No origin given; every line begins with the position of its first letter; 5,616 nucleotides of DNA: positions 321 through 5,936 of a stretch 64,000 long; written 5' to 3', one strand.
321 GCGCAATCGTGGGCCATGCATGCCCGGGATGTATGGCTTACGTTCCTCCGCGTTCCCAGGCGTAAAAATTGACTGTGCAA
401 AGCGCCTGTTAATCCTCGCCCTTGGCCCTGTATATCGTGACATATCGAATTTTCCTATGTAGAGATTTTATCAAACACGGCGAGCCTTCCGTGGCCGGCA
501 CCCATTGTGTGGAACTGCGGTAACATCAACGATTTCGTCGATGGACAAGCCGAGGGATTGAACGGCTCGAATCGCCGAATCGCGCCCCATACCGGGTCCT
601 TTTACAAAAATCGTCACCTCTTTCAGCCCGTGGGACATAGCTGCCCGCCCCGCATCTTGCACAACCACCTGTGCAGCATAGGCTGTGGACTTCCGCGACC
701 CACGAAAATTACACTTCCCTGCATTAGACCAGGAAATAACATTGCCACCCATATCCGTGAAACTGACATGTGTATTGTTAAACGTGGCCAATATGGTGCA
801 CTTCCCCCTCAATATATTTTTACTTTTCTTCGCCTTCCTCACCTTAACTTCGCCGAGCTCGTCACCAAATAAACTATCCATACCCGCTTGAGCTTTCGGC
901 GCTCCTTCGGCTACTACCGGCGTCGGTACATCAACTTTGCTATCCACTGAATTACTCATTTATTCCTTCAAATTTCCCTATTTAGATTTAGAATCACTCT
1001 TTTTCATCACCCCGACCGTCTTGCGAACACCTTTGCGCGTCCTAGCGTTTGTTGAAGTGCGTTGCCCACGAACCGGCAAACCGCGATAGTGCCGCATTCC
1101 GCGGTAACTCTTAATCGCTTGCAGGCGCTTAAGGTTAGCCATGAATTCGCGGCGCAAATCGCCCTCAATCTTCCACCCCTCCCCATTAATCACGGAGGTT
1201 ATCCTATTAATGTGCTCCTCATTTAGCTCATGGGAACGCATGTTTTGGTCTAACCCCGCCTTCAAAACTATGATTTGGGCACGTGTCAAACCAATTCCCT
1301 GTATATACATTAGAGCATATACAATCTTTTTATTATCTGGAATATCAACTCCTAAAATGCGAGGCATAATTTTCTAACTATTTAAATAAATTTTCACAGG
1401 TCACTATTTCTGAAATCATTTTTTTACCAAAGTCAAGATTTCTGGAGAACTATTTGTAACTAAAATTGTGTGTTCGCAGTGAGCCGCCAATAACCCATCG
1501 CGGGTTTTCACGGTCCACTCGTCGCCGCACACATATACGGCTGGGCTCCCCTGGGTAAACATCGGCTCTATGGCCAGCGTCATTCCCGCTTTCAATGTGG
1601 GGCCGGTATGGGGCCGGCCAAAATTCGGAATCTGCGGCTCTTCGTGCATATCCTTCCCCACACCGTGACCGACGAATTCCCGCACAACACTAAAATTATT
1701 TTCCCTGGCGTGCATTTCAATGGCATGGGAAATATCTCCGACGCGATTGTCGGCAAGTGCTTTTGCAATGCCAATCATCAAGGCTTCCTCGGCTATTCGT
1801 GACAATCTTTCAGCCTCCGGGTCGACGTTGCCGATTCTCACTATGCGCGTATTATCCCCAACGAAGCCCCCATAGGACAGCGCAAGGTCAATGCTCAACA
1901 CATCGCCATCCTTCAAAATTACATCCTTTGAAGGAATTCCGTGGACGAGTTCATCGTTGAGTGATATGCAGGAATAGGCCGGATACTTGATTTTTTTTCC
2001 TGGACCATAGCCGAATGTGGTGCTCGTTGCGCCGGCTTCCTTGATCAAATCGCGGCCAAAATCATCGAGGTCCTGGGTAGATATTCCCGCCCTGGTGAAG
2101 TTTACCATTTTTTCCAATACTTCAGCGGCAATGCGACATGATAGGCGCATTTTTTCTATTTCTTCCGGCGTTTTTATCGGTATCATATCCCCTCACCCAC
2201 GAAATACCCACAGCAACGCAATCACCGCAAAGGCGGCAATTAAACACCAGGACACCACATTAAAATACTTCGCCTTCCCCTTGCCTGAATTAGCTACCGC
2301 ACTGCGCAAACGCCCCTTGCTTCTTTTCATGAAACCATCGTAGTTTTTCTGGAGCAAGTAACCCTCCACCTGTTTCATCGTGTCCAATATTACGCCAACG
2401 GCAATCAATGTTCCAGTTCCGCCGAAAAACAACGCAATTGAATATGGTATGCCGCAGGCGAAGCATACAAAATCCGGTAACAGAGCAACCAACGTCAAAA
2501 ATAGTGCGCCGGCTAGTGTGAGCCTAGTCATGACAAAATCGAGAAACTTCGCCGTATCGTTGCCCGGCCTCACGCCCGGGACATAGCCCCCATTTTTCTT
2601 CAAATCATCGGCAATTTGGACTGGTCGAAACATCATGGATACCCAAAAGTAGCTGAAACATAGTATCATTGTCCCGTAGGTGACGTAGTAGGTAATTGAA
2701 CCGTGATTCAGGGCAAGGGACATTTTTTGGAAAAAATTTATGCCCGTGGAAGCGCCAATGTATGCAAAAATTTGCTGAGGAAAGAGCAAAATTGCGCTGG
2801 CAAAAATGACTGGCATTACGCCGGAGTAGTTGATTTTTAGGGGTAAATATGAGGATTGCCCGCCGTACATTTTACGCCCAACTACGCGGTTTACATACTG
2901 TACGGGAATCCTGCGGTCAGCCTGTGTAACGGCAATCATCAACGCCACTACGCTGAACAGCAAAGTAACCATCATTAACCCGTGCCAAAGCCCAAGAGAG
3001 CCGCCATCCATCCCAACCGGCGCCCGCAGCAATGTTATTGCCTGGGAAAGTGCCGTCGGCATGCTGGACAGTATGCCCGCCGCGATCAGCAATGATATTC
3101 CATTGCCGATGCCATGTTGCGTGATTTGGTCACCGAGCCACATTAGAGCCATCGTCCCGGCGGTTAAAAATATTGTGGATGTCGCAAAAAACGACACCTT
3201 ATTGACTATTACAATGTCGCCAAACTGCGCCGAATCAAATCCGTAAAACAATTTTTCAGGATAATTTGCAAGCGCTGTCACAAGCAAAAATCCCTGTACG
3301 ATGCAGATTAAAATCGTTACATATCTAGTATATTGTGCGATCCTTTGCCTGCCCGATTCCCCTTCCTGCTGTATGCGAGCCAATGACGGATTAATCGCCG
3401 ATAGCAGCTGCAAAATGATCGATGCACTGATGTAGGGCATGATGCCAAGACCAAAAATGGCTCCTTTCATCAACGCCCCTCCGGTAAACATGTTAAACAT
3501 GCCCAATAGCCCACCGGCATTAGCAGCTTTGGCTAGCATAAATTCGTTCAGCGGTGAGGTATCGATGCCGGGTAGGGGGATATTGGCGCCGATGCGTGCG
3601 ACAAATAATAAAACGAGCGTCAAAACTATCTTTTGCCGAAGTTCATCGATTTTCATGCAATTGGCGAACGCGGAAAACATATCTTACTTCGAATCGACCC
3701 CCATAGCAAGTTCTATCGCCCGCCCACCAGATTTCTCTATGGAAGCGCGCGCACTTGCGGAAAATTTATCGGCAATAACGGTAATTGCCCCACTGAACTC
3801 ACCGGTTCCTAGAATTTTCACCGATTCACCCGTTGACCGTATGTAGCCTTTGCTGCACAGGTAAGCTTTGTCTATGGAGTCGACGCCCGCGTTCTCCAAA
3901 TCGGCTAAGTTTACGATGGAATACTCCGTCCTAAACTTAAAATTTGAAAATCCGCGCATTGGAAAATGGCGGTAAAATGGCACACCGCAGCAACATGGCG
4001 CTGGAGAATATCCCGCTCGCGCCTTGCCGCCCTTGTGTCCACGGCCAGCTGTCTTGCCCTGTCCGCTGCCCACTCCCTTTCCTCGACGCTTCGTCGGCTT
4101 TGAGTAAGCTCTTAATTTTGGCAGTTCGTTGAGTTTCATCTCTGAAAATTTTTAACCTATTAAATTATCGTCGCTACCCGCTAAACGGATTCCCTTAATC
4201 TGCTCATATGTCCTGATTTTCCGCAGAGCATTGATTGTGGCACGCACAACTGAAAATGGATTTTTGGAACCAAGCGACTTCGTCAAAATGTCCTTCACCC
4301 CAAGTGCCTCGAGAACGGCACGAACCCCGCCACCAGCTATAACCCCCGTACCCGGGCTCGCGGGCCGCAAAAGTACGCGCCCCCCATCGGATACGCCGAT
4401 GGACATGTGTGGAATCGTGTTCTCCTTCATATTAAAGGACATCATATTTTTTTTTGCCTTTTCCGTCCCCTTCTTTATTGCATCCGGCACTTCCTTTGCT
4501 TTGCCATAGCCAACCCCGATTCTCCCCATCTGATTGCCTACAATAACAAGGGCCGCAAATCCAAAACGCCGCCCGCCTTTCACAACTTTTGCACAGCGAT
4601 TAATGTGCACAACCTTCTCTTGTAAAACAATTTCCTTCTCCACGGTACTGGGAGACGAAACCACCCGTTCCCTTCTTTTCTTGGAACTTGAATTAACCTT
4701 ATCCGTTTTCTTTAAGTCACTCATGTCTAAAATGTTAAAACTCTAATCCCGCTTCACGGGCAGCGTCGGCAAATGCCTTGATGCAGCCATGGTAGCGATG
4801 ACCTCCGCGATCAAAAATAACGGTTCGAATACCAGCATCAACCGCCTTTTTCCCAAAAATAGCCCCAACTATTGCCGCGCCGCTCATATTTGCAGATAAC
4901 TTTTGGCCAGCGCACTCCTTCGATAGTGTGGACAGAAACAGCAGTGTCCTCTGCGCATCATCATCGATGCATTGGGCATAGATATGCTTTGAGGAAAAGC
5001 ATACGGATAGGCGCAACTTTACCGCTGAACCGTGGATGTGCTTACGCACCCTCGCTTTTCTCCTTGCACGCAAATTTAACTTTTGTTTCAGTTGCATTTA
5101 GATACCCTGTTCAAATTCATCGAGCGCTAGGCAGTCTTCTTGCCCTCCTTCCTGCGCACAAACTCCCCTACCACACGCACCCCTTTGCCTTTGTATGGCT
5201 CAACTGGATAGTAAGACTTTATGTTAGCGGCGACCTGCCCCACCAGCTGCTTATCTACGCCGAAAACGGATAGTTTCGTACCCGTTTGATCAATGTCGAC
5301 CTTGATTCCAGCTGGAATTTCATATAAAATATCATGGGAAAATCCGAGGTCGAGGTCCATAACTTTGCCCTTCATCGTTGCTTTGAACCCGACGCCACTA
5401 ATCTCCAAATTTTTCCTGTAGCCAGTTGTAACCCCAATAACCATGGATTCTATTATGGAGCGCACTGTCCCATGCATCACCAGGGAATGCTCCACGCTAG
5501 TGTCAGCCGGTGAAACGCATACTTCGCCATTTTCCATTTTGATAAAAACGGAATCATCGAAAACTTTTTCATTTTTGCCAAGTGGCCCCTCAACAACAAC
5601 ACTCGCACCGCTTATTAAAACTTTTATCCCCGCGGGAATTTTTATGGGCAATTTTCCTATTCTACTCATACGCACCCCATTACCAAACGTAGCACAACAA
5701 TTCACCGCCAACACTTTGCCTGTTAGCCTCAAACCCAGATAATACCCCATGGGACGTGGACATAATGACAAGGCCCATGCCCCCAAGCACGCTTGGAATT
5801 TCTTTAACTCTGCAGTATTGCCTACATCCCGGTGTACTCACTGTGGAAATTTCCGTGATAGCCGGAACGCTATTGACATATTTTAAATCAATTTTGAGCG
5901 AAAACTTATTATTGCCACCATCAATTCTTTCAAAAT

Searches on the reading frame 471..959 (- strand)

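Call 43: search_protein_families(library=pfam, proteins=[window:471-959:-], max_evalue=0.001)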
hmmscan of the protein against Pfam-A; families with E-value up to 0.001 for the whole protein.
window:471-959:- (162 aa): 1 family
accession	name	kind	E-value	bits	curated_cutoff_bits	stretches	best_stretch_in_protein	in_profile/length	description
PF00411.24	Ribosomal_S11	-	6.5e-37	126.8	25.1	1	53-161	2-110/110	Ribosomal protein S11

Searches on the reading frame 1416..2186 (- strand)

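Call 43: search_protein_families(library=pfam, proteins=[window:1416-2186:-], max_evalue=0.001)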
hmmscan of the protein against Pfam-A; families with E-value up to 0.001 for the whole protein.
window:1416-2186:- (256 aa): 1 family
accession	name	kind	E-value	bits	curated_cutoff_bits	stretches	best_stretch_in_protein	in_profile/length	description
PF00557.29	Peptidase_M24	-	1.6e-44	152.6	23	1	11-245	1-208/208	Metallopeptidase family M24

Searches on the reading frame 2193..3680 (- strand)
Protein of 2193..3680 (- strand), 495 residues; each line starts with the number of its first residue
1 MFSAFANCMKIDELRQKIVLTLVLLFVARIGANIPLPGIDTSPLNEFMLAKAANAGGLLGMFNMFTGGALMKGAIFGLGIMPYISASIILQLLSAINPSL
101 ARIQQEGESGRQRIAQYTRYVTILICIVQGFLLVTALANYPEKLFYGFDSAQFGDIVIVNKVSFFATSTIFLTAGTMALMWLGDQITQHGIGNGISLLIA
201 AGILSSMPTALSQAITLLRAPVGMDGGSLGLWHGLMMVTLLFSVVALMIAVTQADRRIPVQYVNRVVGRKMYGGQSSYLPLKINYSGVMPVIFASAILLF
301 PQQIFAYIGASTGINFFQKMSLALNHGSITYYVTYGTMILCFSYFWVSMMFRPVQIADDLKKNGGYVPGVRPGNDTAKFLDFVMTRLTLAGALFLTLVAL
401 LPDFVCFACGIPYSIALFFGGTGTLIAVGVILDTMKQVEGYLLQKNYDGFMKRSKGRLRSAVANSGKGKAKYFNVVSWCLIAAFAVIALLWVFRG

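Call 43: search_protein_families(library=pfam, proteins=[window:2193-3680:-], max_evalue=0.001)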
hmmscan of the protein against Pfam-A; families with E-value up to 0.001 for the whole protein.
window:2193-3680:- (495 aa): 1 family
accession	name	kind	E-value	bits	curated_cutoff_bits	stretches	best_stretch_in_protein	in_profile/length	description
PF00344.25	SecY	-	3.2e-104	349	32.2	1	75-435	2-306/306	SecY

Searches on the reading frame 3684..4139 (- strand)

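Call 43: search_protein_families(library=pfam, proteins=[window:3684-4139:-], max_evalue=0.001)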
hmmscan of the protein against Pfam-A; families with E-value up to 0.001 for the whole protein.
window:3684-4139:- (151 aa): 1 family
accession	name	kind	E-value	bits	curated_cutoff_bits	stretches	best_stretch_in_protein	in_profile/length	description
PF00828.25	Ribosomal_L27A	-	1.2e-12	48.5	21.5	1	76-141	2-71/72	Ribosomal proteins 50S-L15, 50S-L18e, 60S-L27A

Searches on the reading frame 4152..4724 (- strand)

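Call 43: search_protein_families(library=pfam, proteins=[window:4152-4724:-], max_evalue=0.001)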
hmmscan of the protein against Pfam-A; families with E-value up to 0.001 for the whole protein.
window:4152-4724:- (190 aa): 2 families
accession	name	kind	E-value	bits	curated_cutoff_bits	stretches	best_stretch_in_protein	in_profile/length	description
PF00333.26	Ribosomal_S5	-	5e-28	97.4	27.1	1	34-96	1-63/65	Ribosomal protein S5, N-terminal domain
PF03719.21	Ribosomal_S5_C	-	6.9e-28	96.4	21.5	1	113-177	4-68/71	Ribosomal protein S5, C-terminal domain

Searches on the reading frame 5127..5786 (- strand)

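Call 43: search_protein_families(library=pfam, proteins=[window:5127-5786:-], max_evalue=0.001)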
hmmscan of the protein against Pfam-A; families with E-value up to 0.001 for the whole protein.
window:5127-5786:- (219 aa): 1 family
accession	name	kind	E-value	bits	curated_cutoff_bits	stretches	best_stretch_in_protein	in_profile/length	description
PF00347.28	Ribosomal_L6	-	6.7e-28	97.7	27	2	131-204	2-78/80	Ribosomal protein L6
